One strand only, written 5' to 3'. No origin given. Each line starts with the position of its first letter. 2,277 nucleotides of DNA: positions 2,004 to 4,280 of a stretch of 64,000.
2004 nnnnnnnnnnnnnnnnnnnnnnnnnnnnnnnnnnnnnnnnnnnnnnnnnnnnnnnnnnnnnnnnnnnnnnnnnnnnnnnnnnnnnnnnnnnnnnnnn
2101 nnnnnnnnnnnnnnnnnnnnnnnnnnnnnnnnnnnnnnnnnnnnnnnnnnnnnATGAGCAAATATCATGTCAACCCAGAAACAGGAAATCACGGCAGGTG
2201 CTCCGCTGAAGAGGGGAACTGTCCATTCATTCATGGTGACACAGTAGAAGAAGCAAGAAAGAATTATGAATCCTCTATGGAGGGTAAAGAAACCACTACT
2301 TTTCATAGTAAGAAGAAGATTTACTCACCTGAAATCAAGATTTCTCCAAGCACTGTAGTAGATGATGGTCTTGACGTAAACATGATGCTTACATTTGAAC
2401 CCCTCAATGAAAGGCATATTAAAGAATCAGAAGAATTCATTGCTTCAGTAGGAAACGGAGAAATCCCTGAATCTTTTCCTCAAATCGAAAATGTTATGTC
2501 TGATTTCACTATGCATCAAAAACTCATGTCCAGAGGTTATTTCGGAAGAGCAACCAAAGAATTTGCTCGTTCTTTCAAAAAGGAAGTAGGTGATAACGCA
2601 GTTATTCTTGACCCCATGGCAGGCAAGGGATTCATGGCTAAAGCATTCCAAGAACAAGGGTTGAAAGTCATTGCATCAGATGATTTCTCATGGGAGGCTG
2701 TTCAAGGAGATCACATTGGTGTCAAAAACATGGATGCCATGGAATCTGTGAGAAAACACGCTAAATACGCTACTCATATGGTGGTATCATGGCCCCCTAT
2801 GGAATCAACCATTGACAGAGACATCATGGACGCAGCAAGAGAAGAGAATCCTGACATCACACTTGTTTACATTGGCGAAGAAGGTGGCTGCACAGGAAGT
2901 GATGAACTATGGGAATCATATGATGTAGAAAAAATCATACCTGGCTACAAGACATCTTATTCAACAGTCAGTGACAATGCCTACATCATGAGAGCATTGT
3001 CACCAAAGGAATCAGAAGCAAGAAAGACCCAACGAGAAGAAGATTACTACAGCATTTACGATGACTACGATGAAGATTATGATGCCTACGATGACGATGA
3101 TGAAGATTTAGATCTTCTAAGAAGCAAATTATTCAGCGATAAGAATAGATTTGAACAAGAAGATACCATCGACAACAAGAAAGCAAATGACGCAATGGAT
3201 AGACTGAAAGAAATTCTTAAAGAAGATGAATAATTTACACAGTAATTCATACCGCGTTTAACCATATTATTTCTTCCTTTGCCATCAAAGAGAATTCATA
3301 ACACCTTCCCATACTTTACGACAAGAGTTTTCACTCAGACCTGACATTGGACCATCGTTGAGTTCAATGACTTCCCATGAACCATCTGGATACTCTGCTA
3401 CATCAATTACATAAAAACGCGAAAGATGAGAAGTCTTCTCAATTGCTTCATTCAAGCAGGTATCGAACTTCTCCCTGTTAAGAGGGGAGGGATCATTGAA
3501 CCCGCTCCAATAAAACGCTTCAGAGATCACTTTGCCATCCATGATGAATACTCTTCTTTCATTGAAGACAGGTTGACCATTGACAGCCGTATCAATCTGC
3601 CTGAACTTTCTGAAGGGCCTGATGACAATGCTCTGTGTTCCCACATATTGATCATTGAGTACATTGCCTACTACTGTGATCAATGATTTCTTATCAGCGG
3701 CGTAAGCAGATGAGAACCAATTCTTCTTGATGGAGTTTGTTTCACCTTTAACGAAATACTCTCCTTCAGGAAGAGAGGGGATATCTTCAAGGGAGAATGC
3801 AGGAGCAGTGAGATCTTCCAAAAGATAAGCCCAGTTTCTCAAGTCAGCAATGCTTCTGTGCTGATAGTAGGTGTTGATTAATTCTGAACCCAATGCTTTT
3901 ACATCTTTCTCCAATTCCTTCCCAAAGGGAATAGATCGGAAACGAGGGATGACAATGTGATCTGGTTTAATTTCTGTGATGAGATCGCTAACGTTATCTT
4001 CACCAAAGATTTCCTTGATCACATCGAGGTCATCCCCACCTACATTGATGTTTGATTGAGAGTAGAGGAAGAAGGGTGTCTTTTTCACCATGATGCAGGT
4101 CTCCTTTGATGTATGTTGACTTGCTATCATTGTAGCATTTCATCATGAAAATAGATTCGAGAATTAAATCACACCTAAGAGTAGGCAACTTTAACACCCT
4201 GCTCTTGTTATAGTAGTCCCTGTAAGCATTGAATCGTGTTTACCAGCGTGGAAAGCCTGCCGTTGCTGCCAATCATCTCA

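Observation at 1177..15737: A family of proteins sharing an N-terminal Cys/His module fused to different C-terminal domains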

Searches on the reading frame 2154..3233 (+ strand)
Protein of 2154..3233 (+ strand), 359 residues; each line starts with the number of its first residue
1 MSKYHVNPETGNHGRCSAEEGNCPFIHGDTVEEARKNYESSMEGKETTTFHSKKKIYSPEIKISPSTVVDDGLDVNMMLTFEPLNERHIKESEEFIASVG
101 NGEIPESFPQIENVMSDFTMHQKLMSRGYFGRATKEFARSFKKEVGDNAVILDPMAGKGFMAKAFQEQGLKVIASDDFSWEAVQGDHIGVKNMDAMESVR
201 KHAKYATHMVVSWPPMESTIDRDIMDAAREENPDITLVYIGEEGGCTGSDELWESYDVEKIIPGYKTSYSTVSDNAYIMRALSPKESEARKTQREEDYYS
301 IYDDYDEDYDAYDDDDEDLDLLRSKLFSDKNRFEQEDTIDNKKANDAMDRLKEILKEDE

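Call 4: search_protein_families(library=pfam, proteins=[window:2154-3233:+], max_evalue=1)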
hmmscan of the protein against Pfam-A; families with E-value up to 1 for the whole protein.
window:2154-3233:+ (359 aa): 0 families

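Call 5: search_protein_families(library=phrogs, proteins=[window:2154-3233:+], max_evalue=0.1)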
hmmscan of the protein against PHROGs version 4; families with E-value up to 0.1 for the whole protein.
window:2154-3233:+ (359 aa): 1 family
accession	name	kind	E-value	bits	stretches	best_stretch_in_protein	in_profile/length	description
phrog_19090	-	unknown function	2.1e-10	41.8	1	144-252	54-160/191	-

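Call 13: search_dna_similar(query=window:2154-3233:+, collection=phages, mode=protein, max_evalue=0.01, max_rows=30)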
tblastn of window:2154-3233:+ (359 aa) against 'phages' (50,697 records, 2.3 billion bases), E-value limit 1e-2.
Records with a match: 3; places in all: 3; records where one place covers at least 80% of the query: 0.
Best place of each record, by identity: <60% 3.
By first word of the organism name: Salmonella 1; Streptococcus 1; uncultured 1.
By host as written in the record: Salmonella enterica subsp. enterica serovar Heidelberg 1; Streptococcus agalactiae 1; - 1.
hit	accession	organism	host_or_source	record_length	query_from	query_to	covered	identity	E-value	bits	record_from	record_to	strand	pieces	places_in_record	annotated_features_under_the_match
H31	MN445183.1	Salmonella phage vB_SalM_SA002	Salmonella enterica subsp. enterica ...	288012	118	282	46%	29.4%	1e-7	59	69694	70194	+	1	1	hypothetical protein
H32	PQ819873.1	Streptococcus phage vB_SagM-GXN1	Streptococcus agalactiae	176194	128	260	37%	26.2%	1e-4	50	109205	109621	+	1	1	none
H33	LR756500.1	uncultured phage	metagenomic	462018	110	254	40%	23.2%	6e-4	48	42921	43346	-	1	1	record has no annotation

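Call 14: find_related_loci(query=window:2154-3233:+, collection=viral_contigs, flank=10000)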
Query window:2154-3233:+ (359 aa) in viral_contigs; peptide patterns used: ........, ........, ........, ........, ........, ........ (x = any residue, [..] = any of these).
4 stretches matched a pattern, but none encodes a relative of the query by tblastn (E <= 1e-3).

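Call 16: find_encoding_contigs(protein=window:2154-3233:+, flank=2000, max_places=4)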
Protein window:2154-3233:+ (359 aa): 17 contigs read that carry it; 4 places shown.
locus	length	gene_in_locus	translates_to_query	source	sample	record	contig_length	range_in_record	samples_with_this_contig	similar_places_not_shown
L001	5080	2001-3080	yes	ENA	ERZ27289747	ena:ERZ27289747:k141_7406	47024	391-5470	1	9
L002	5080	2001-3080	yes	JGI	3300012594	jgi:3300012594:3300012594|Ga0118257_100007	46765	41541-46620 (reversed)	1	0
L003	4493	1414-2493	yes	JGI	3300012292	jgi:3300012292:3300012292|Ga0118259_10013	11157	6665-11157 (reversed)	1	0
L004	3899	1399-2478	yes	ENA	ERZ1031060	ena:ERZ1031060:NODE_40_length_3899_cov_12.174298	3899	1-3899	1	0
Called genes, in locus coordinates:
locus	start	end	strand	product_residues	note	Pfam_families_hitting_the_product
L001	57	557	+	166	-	-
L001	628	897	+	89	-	-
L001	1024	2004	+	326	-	-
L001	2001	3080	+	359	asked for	-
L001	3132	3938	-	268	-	PF14243:R2K_3, PF18299:R2K_2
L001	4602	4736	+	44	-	-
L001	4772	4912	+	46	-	-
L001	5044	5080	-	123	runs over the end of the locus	-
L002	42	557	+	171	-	-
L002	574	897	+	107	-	-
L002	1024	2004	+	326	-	-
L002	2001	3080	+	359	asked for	-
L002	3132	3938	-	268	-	PF14243:R2K_3, PF18299:R2K_2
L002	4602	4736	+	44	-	-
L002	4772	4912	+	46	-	-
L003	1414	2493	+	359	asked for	-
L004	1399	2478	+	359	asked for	-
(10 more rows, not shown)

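Call 107: search_solved_structures(query=window:2334-3233:+, max_evalue=0.01)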
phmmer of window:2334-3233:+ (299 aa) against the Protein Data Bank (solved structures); distinct sequences matched with E-value up to 0.01: 0.

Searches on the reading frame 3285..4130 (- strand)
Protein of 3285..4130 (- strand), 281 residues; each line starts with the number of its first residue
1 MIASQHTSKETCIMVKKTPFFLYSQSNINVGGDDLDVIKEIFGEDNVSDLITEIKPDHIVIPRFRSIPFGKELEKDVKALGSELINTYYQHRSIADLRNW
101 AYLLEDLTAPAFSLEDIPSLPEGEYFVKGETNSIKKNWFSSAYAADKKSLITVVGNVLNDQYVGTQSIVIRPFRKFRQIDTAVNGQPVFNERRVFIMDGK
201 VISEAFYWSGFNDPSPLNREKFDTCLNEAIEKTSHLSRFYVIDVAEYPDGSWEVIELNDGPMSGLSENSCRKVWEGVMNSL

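Call 29: search_protein_families(library=pfam, proteins=[window:3285-4130:-], max_evalue=0.01)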
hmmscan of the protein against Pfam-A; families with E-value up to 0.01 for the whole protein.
window:3285-4130:- (281 aa): 2 families
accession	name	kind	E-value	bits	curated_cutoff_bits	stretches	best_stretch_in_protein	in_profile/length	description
PF14243.11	R2K_3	-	2.2e-17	64.2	26.3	1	123-274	7-166/169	ATP-grasp domain, R2K clade family 3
PF18299.6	R2K_2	-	1.8e-09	38.1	26.2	1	189-267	65-138/147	ATP-grasp domain, R2K clade family 2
